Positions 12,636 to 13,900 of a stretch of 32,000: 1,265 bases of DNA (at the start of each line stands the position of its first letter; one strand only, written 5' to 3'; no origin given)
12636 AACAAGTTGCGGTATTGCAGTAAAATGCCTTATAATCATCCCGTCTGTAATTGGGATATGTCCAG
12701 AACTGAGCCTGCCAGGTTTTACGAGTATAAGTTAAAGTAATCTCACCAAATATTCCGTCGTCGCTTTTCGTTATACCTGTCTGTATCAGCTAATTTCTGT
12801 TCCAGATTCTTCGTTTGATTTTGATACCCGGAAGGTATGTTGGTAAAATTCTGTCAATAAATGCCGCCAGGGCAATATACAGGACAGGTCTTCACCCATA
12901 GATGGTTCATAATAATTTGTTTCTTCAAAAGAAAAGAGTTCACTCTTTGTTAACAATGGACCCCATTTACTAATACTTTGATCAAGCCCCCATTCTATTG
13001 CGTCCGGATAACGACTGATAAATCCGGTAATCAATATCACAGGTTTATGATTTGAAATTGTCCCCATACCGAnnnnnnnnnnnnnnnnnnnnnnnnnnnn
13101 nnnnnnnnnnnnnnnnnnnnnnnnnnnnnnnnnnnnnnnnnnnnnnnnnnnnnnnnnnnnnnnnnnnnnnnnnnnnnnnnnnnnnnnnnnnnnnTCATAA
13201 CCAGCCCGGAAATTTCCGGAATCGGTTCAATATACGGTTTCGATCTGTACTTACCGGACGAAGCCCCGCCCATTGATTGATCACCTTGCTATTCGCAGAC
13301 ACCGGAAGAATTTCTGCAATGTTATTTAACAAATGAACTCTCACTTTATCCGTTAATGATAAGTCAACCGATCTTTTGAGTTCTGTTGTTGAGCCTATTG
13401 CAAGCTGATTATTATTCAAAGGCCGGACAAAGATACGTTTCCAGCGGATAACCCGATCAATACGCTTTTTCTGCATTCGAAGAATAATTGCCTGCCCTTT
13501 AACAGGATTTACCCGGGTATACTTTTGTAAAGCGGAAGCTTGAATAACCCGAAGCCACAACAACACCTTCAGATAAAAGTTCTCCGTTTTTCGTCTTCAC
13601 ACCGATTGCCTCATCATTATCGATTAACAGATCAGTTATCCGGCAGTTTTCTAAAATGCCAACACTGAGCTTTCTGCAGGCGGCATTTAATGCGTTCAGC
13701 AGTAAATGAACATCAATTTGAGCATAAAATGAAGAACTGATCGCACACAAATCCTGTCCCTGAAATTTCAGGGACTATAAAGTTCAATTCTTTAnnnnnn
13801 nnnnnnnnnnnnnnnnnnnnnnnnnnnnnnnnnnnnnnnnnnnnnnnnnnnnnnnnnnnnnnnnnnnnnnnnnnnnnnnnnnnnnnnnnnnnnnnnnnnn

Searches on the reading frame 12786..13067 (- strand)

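Call 64: search_protein_families(library=pfam, proteins=[window:12786-13067:-], max_evalue=0.01)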
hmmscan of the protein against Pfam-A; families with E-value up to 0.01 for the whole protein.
window:12786-13067:- (93 aa): 1 family
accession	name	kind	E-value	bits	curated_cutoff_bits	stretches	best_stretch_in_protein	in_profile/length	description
PF14385.11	DUF4416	-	1.3e-07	32.1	27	1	9-62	2-56/162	Domain of unknown function (DUF4416)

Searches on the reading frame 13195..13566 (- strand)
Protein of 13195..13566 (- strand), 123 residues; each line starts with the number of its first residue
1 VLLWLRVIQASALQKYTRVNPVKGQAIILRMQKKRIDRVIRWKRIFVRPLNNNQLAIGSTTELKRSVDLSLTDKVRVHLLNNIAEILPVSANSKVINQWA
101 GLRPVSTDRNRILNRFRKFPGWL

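Call 64: search_protein_families(library=pfam, proteins=[window:13195-13566:-], max_evalue=0.01)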
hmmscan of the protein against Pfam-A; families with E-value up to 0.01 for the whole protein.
window:13195-13566:- (123 aa): 1 family
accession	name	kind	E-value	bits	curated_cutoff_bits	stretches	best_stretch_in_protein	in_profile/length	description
PF01266.30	DAO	-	1.9e-10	41.2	27.9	1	14-115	214-322/353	FAD dependent oxidoreductase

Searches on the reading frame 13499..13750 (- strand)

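Call 64: search_protein_families(library=pfam, proteins=[window:13499-13750:-], max_evalue=0.01)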
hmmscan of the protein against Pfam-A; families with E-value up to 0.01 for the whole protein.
window:13499-13750:- (83 aa): 2 families
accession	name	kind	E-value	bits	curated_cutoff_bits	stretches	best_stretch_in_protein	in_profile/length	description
PF01266.30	DAO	-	4.1e-07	30.3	27.9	1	9-73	143-208/353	FAD dependent oxidoreductase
PF03486.20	HI0933_like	-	0.00039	20.4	50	1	15-72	109-167/244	HI0933-like protein Rossmann domain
